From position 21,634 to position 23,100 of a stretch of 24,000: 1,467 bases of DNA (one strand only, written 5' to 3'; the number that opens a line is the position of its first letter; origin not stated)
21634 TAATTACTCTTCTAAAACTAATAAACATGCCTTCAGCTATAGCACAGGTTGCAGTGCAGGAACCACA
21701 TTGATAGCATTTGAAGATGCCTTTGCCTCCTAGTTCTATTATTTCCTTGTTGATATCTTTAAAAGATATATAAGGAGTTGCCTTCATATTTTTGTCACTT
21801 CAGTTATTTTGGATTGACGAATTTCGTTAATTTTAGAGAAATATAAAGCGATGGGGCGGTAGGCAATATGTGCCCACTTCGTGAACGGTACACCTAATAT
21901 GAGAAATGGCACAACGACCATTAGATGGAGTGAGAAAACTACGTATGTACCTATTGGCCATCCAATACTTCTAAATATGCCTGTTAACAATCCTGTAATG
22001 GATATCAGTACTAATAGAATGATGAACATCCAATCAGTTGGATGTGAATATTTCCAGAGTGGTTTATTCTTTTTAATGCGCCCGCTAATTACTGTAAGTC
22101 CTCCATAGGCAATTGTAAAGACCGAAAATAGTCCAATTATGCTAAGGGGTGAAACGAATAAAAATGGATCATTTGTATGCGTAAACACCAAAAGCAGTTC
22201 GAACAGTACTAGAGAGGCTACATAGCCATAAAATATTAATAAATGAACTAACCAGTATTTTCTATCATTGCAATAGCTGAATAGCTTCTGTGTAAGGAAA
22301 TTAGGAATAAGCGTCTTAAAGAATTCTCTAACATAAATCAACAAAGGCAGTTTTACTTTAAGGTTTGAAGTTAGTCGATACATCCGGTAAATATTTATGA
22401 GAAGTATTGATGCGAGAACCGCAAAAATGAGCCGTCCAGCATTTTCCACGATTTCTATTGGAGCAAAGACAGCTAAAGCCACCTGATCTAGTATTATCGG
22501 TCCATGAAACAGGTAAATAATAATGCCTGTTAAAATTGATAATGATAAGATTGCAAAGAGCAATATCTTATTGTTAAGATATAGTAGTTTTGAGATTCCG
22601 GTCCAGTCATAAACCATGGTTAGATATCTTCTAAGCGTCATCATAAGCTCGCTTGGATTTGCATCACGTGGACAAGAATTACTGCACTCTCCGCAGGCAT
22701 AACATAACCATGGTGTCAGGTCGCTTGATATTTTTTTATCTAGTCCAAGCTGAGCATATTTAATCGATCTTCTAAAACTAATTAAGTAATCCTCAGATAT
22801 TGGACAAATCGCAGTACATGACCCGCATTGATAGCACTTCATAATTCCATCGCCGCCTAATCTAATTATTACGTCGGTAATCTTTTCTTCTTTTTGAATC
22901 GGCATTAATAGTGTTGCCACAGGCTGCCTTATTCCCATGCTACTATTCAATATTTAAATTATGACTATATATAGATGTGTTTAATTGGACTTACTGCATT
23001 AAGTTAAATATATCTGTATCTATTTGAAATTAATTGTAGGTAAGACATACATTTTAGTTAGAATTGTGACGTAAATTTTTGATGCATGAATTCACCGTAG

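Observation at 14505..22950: Cytoplasmic Mvh-type [NiFe]-hydrogenase co-operonic with a Qmo-like module (two HdrA-like flavoproteins plus two membrane FeS/cytochrome-b fusions) and no HdrBC: candidate quinone-coupled bifurcating hydrogenase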

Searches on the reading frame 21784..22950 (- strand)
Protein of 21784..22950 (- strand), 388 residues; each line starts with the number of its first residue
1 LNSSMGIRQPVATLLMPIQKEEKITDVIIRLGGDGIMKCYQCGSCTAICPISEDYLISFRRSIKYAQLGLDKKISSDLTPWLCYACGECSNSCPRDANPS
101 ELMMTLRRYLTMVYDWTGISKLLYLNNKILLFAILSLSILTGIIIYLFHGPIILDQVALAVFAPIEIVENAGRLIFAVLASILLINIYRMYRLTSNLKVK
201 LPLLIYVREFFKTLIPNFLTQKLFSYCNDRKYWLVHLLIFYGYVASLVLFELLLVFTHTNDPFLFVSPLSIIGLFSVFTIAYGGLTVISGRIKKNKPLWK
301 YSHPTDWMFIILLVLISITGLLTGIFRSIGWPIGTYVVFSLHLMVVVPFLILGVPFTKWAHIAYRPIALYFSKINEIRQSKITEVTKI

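Call 4: search_protein_families(library=pfam, proteins=[window:21784-22950:-], max_evalue=0.01)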
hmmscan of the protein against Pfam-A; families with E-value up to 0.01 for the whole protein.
window:21784-22950:- (388 aa): 11 families
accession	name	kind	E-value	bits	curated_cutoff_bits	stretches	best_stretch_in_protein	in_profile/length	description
PF13183.11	Fer4_8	-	8.1e-09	36.3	27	1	38-96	4-67/68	4Fe-4S dicluster domain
PF13187.11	Fer4_9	-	3.6e-08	33.8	27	1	38-97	1-51/52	4Fe-4S dicluster domain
PF12838.12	Fer4_7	-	8.8e-08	32.9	27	1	38-97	1-52/52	4Fe-4S dicluster domain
PF25160.1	LdpA_Fe-S-bd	-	6.3e-07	29.5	27.6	1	37-52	26-41/49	LdpA Fe-S cluster-binding domain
PF13237.11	Fer4_10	-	2.2e-06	27.9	25.5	1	38-94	8-53/53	4Fe-4S dicluster domain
PF13534.11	Fer4_17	-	1.7e-05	25.7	22.2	1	38-96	1-59/61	4Fe-4S dicluster domain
PF02114.22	Phosducin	-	0.0013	18.2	23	1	15-88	137-209/265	Phosducin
PF13484.11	Fer4_16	-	0.0017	19.6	30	1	38-94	1-64/66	4Fe-4S double cluster binding domain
PF12800.12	Fer4_4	-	0.0024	18.5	24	0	38-50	3-15/17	4Fe-4S binding domain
PF00037.32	Fer4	-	0.0038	17.4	21.1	0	82-97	7-22/24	4Fe-4S binding domain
PF02665.19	Nitrate_red_gam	-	0.0056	16.8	22.9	1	236-328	55-145/217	Nitrate reductase gamma subunit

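Call 5: search_protein_families(library=ncbifam, proteins=[window:21784-22950:-], max_evalue=0.01)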
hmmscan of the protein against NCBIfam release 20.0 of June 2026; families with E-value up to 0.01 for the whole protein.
window:21784-22950:- (388 aa): 26 families (the best 25 are shown)
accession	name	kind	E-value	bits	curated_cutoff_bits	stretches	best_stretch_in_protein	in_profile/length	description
NF038018.1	qmoC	equivalog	1e-53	183.1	300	1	27-371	8-360/360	quinone-interacting membrane-bound oxidoreductase complex subunit QmoC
TIGR03290.1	CoB_CoM_SS_C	equivalog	4.5e-15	55.9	160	1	37-109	2-74/144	CoB--CoM heterodisulfide reductase subunit C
NF041779.1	hetero_SS_HdrC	equivalog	2.7e-11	43.3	350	1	35-127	29-118/198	ferredoxin:CoB-CoM heterodisulfide reductase subunit HdrC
NF041890.1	hdrC_Methbact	equivalog_domain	3.8e-11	42.9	270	1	22-108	14-99/192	ferredoxin:CoB-CoM heterodisulfide reductase subunit HdrC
TIGR02484.1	CitB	equivalog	9.3e-09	34.9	246.6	1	234-380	217-363/372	tricarballylate utilization 4Fe-4S protein TcuB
NF011607.0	PRK15033.1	subfamily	5.4e-08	32.2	524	1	81-383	67-385/389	tricarballylate utilization 4Fe-4S protein TcuB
TIGR00314.1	cdhA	equivalog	9.4e-06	23.7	781.3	1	35-101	397-457/784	CO dehydrogenase/acetyl-CoA synthase complex subunit alpha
NF009226.0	PRK12576.1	equivalog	1e-05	25.1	344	1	38-115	155-242/317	succinate dehydrogenase/fumarate reductase iron-sulfur subunit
NF042909.1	FMH_DH_FwdF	exception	5.8e-05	22.3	375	1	38-97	258-310/336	tungsten-dependent formylmethanofuran dehydrogenase subunit FwdF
TIGR02512.1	FeFe_hydrog_A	subfamily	7e-05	21.8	405.95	1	37-97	7-66/375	[FeFe] hydrogenase, group A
TIGR01971.1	NuoI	subfamily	7.9e-05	22.2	113.05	1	34-97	39-97/121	NADH-quinone oxidoreductase, chain I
NF006305.0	PRK08493.1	equivalog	0.0003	19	591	1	24-51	191-218/819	NADH-quinone oxidoreductase subunit G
NF004616.0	PRK05950.1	subfamily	0.00077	18.7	228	0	34-110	144-233/238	succinate dehydrogenase iron-sulfur subunit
TIGR04105.1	FeFe_hydrog_B1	subfamily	0.00091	18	450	1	38-97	143-204/462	monomeric [FeFe] hydrogenase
NF045874.1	Vhu_polyferre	exception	0.0011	17.8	600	1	36-97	291-345/381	F420-non-reducing hydrogenase associated-polyferredoxin VhuB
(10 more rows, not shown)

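Call 7: find_related_loci(query=window:21784-22950:-, collection=genome_contigs, flank=10000)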
Query window:21784-22950:- (388 aa) in genome_contigs; peptide patterns used: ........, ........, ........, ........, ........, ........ (x = any residue, [..] = any of these).
49 stretches matched a pattern; 17 encode a relative of the query (tblastn E <= 1e-3); 17 distinct loci.
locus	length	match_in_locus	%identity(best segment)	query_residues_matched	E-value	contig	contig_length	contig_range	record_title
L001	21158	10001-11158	76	2-387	0e+0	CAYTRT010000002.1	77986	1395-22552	MAG TPA_asm: uncultured Nitrososphaeria archaeon isolate SRP104967_co1_41 genome assembly, contig: NODE_72_length_77986_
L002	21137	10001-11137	76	9-388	0e+0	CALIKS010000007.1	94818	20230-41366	MAG: uncultured archaeon isolate S1_Bin_MAXBIN__124_sub_1 genome assembly, contig: c_000002014974, whole genome shotgun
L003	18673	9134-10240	53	17-380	7e-131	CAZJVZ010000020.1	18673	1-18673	MAG TPA_asm: uncultured Candidatus Bathyarchaeia archaeon isolate SRP098346_co1_361 genome assembly, contig: NODE_2932_l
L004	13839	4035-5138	50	12-376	2e-128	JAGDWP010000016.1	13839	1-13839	MAG: Nitrososphaerales archaeon isolate KUA_Bin06 NODE_844_length_13839_cov_15.092934, whole genome shotgun sequence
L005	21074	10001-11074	52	23-376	2e-124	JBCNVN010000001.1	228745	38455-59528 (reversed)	MAG: Candidatus Caldarchaeales archaeon isolate DT_Bin_20 contig1, whole genome shotgun sequence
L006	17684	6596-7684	47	30-388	3e-107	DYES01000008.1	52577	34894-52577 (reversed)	MAG TPA_asm: Desulfovirgula sp. isolate Tomsk_54_15 Tomsk_k141_9815, whole genome shotgun sequence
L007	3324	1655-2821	45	15-387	2e-106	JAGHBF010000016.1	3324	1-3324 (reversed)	MAG: Candidatus Aminicenantes bacterium isolate AUK249 PB_MBMC_203_c_000000000153, whole genome shotgun sequence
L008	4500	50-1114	46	23-376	2e-104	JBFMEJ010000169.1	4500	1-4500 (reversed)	MAG: Bacillota bacterium isolate MAG242 MAG242_169, whole genome shotgun sequence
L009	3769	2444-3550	47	18-381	2e-103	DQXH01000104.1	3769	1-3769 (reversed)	MAG TPA_asm: Thermoprotei archaeon isolate HyVt-129 Ga0116200_10015441, whole genome shotgun sequence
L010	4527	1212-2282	46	30-382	7e-102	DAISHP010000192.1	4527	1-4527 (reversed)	MAG TPA_asm: Bacillota bacterium isolate CTOTU1360 NODE_1450_length_4527_cov_3.281753, whole genome shotgun sequence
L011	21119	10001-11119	43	1-376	2e-101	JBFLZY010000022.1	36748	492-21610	MAG: Bacillota bacterium isolate MAG124 MAG124_22, whole genome shotgun sequence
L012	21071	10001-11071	45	23-376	4e-100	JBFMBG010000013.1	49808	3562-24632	MAG: Bacillota bacterium isolate MAG158 MAG158_13, whole genome shotgun sequence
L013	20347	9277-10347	45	23-376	7e-100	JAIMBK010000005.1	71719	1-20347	MAG: Armatimonadota bacterium isolate HOT.MB2.58 Contig5, whole genome shotgun sequence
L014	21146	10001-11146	35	15-386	4e-71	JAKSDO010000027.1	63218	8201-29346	MAG: Cytophagales bacterium isolate MAG.91 k141_4979002, whole genome shotgun sequence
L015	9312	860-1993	49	2-379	5e-117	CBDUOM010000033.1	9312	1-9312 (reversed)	MAG TPA_asm: uncultured archaeon isolate SRR6823441_concoct_23 genome assembly, contig: ERZ1742239.10246, whole genome s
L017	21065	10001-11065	31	15-372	1e-48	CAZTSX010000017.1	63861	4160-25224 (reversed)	MAG TPA_asm: uncultured Prolixibacteraceae bacterium isolate binchicken_co147_440 genome assembly, contig: NODE_1487_len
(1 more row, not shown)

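Call 19: search_solved_structures(query=window:21784-22950:-, max_evalue=1, show_alignments=2)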
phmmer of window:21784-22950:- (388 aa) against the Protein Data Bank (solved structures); distinct sequences matched with E-value up to 1: 46.
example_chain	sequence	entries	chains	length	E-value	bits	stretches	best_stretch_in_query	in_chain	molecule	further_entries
8rvu_c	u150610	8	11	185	3.4e-13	53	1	22-102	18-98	H(2):CoB-CoM heterodisulfide,ferredoxin reductase subunit C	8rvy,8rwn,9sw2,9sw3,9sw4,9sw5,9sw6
8rvv_C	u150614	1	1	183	3.9e-13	52.8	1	23-102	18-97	H(2):CoB-CoM heterodisulfide,ferredoxin reductase subunit C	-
7bkb_C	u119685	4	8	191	1.9e-12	50.6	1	26-108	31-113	CoB--CoM heterodisulfide reductase subunit C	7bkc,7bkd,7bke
9sfi_E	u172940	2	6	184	4.8e-12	49.2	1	36-109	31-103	H(2)/formate:CoB-CoM heterodisulfide,ferredoxin reductase subunit C2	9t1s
5odc_C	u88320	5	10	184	6.6e-12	48.8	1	36-110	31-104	Heterodisulfide reductase, subunit C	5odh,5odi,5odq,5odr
1a0r_P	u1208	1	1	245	0.00021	24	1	15-89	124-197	PHOSDUCIN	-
9sfi_U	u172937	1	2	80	0.0025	20.6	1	38-97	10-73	4Fe-4S binding protein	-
2trc_P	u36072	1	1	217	0.0051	19.5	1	15-89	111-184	PHOSDUCIN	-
1b9y_C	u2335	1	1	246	0.0065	19.2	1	15-89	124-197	PROTEIN (PHOSDUCIN)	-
1b9x_C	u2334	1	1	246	0.0065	19.2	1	15-89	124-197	PROTEIN (PHOSDUCIN)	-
5t5i_F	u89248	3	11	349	0.0065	19.2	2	37-98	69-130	Tungsten formylmethanofuran dehydrogenase subunit fwdF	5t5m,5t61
9sw6_H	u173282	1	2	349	0.018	17.7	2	38-97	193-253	Tungsten formylmethanofuran dehydrogenase, subunit F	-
9iho_I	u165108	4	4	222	0.024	17.3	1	32-97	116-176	NUIM (TYKY) subunit of mitochondrial NADH:ubiquinone oxidoreductase (Complex I)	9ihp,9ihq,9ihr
7arc_I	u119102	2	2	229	0.028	17.1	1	28-97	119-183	TYKY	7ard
9sw6_G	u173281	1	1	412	0.033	16.9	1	37-96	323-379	Polyferredoxin protein MvhB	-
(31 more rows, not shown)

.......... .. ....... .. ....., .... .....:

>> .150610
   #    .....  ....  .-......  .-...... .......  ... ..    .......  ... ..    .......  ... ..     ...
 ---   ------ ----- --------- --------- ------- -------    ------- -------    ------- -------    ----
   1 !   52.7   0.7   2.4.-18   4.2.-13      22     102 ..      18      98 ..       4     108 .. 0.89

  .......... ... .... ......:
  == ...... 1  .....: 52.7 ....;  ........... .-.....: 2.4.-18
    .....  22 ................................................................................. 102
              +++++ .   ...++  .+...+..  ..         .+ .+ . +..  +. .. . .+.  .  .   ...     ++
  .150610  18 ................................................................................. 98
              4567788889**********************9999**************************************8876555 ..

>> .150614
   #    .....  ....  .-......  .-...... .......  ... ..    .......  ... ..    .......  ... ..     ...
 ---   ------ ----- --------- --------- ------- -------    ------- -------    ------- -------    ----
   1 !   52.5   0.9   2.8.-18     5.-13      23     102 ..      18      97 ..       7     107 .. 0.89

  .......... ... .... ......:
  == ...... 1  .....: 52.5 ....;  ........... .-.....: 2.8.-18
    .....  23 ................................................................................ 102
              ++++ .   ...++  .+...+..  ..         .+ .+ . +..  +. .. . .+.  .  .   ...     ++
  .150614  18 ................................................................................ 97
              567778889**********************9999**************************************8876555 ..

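Call 33: find_homologous_proteins(query=window:21784-22950:-, max_evalue=1e-10)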
Query window:21784-22950:- (388 aa): 392 proteins with E <= 1e-10 among 8000 candidates; the best 120 are listed.
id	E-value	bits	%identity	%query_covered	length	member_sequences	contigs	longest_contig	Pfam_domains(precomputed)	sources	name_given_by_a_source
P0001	3.0e-251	852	100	99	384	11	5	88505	PF12838.13,PF25160.2,PF13237.12,PF13183.12,PF13187.12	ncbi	ncbi:MAG: 4Fe-4S dicluster domain-containing protein [Nitrososphaerota archaeon]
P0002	1.9e-217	740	84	99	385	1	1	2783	PF12838.13,PF13534.12,PF25160.2,PF13237.12,PF13183.12,PF13187.12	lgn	-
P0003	3.2e-207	707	78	98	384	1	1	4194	PF12838.13,PF13534.12,PF25160.2,PF13183.12,PF13187.12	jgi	-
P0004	3.1e-205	700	77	98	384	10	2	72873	PF12838.13,PF13534.12,PF25160.2,PF13237.12,PF13183.12,PF13187.12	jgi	jgi:ferredoxin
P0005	5.5e-205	699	77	98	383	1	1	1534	PF12838.13,PF13534.12,PF25160.2,PF13237.12,PF13183.12,PF13187.12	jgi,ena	-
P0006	2.4e-204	697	77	98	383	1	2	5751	PF12838.13,PF13534.12,PF25160.2,PF13237.12,PF13183.12,PF13187.12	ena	-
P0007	3.2e-204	697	76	99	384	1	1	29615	PF12838.13,PF13534.12,PF25160.2,PF13237.12,PF13183.12,PF13187.12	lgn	-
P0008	4.1e-204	696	77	98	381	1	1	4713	PF12838.13,PF13534.12,PF25160.2,PF13237.12,PF13183.12,PF13187.12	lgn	-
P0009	4.8e-204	696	77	98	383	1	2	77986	PF12838.13,PF13534.12,PF25160.2,PF13237.12,PF13183.12,PF13187.12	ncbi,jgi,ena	-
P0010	6.3e-204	696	76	99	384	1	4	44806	PF12838.13,PF13534.12,PF25160.2,PF13237.12,PF13183.12,PF13187.12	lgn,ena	-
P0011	7.3e-204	696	86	90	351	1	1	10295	PF12838.13,PF25160.2,PF13237.12,PF13183.12,PF13187.12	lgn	-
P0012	8.5e-204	695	77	98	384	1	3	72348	PF12838.13,PF13534.12,PF25160.2,PF13237.12,PF13183.12,PF13187.12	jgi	-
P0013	1.7e-203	694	77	97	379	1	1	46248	PF12838.13,PF13534.12,PF25160.2,PF13237.12,PF13183.12,PF13187.12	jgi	jgi:ferredoxin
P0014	3.3e-203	693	77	97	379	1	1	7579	PF12838.13,PF13534.12,PF25160.2,PF13237.12,PF13183.12,PF13187.12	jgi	-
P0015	7.3e-203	692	76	97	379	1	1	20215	PF12838.13,PF13534.12,PF25160.2,PF13237.12,PF13183.12,PF13187.12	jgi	jgi:ferredoxin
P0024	3.5e-128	446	56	94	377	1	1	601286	PF02665.20,PF12838.13,PF13534.12,PF25160.2,PF13183.12,PF13187.12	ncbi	ncbi:MAG: 4Fe-4S dicluster domain-containing protein [Thermoprotei archaeon]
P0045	6.8e-122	426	53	90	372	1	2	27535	PF00037.33,PF12838.13,PF13534.12,PF25160.2,PF13237.12,PF13183.12,PF13187.12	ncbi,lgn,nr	ncbi:MAG: 4Fe-4S dicluster domain-containing protein [Archaeoglobaceae archaeon]|nr:4Fe-4S dicluster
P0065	2.0e-104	368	47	93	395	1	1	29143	PF02665.20,PF12838.13,PF25160.2,PF13183.12,PF13187.12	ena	-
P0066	1.0e-102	363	46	91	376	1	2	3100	PF02665.20,PF13534.12,PF25160.2,PF13237.12,PF13183.12,PF13187.12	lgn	-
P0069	5.6e-101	357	46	93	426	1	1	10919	PF02665.20,PF12838.13,PF25160.2,PF13237.12,PF13183.12,PF13187.12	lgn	-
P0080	9.5e-94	333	45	93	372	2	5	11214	PF12838.13,PF13534.12,PF25160.2,PF13183.12,PF13187.12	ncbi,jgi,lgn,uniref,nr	ncbi:MAG: 4Fe-4S dicluster domain-containing protein [Thermoplasmata archaeon]|jgi:ferredoxin|uniref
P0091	1.9e-89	319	41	95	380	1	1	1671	PF02665.20,PF00037.33,PF12838.13,PF13534.12,PF25160.2,PF13237.12,PF13183.12,PF13187.12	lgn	-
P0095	2.2e-88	315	41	96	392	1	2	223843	PF00037.33,PF13534.12,PF13237.12,PF13183.12,PF13187.12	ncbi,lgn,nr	ncbi:MAG: 4Fe-4S dicluster domain-containing protein [Clostridiales bacterium]|nr:4Fe-4S dicluster d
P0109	3.9e-85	305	41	94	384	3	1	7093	PF02665.20,PF12838.13,PF13534.12,PF25160.2,PF13237.12,PF13183.12,PF13187.12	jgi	-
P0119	1.3e-83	300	38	92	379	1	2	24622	PF12838.13,PF13534.12,PF25160.2,PF13237.12,PF13183.12,PF13187.12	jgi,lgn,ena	jgi:heterodisulfide reductase subunit C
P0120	6.3e-83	297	39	95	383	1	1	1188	PF02665.20,PF00037.33,PF13484.12,PF12838.13,PF13534.12,PF25160.2,PF13237.12,PF13183.12,PF13187.12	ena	-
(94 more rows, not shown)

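Call 34: find_encoding_contigs(protein=P0001, flank=10000, max_places=3)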
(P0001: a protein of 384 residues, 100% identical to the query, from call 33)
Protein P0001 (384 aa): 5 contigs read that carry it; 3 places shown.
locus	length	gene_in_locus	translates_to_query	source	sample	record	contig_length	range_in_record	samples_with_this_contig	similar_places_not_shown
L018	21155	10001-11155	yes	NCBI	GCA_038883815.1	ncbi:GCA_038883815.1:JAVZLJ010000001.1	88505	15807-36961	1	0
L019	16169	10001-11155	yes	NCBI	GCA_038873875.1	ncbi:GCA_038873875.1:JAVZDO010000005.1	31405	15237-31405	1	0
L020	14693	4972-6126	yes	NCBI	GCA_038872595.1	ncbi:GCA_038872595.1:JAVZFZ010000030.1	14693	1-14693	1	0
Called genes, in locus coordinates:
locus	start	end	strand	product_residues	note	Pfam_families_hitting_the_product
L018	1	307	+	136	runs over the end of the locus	-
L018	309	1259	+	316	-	PF20030:bpMoxR, PF00493:MCM (weak), PF00004:AAA (weak), PF07726:AAA_3, PF07728:AAA_5, PF17863:AAA_lid_2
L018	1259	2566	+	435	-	-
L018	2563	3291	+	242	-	-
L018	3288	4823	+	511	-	-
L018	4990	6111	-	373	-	PF05559:DUF763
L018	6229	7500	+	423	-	PF00291:PALP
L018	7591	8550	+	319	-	PF02423:OCD_Mu_crystall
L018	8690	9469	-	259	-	PF10609:ParA, PF13614:AAA_31 (faint), PF01656:CbiA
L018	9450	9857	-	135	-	PF01155:HypA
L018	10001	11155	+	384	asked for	PF25160:LdpA_Fe-S-bd (faint), PF12838:Fer4_7 (weak), PF13183:Fer4_8, PF13187:Fer4_9, PF13237:Fer4_10 (weak)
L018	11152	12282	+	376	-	PF13183:Fer4_8 (weak), PF13237:Fer4_10 (faint)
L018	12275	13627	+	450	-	PF00070:Pyr_redox (faint), PF00890:FAD_binding_2 (weak), PF01266:DAO (weak), PF12831:FAD_oxidored, PF13450:NAD_binding_8 (weak), PF00037:Fer4 (weak), PF12838:Fer4_7 (weak), PF07992:Pyr_redox_2, +4 more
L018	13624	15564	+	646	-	PF00890:FAD_binding_2 (weak), PF07992:Pyr_redox_2 (weak), PF12831:FAD_oxidored, PF13450:NAD_binding_8 (weak), PF13187:Fer4_9 (weak), PF00037:Fer4 (weak), PF12838:Fer4_7, PF13187:Fer4_9, +12 more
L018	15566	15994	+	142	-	PF02662:FlpD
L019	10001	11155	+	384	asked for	PF25160:LdpA_Fe-S-bd (faint), PF12838:Fer4_7 (weak), PF13183:Fer4_8, PF13187:Fer4_9, PF13237:Fer4_10 (weak)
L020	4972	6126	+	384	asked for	PF25160:LdpA_Fe-S-bd (faint), PF12838:Fer4_7 (weak), PF13183:Fer4_8, PF13187:Fer4_9, PF13237:Fer4_10 (weak)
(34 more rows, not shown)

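Call 35: find_encoding_contigs(protein=P0045, flank=10000, max_places=3)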
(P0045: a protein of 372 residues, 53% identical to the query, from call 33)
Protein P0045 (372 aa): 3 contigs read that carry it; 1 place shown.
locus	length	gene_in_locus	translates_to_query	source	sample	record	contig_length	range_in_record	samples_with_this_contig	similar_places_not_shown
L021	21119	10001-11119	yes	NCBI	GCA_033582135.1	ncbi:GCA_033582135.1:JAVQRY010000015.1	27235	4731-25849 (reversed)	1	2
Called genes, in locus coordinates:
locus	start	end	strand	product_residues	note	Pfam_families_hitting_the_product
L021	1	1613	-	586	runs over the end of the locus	PF27537:HoxH (faint), PF00374:NiFeSe_Hases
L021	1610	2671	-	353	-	PF01058:Oxidored_q6, PF14720:NiFe_hyd_SSU_C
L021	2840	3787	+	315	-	PF02518:HATPase_c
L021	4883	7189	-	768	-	PF00708:Acylphosphatase, PF07503:zf-HYPF, PF01300:Sua5_yciO_yrdC, PF17788:HypF_C, PF22521:HypF_C_2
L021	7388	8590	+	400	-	PF01924:HypD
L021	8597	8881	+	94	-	PF01455:HupF_HypC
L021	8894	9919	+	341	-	PF00586:AIRS, PF02769:AIRS_C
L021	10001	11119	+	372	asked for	PF25160:LdpA_Fe-S-bd (faint), PF00037:Fer4 (faint), PF12838:Fer4_7 (weak), PF13183:Fer4_8, PF13187:Fer4_9, PF13237:Fer4_10 (weak), PF13534:Fer4_17 (weak)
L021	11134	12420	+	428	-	PF00890:FAD_binding_2, PF01134:GIDA (weak), PF01266:DAO (weak), PF07992:Pyr_redox_2 (weak), PF12831:FAD_oxidored, PF13450:NAD_binding_8 (weak), PF00037:Fer4 (weak), PF07992:Pyr_redox_2 (weak), +6 more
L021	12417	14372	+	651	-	PF01266:DAO (weak), PF12831:FAD_oxidored (weak), PF13450:NAD_binding_8 (weak), PF12838:Fer4_7, PF13183:Fer4_8 (weak), PF13187:Fer4_9, PF12838:Fer4_7, PF13187:Fer4_9, +14 more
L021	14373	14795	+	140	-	PF02662:FlpD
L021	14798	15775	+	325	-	PF01058:Oxidored_q6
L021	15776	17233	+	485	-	PF27537:HoxH, PF00374:NiFeSe_Hases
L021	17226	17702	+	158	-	PF01750:HycI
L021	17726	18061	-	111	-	-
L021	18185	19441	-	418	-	PF13401:AAA_22, PF22703:Cdc6_lid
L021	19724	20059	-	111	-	-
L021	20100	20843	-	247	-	PF00142:Fer4_NifH (weak), PF01656:CbiA, PF02374:ArsA_ATPase (weak), PF06564:CBP_BcsQ, PF09140:MipZ (weak), PF10609:ParA, PF13614:AAA_31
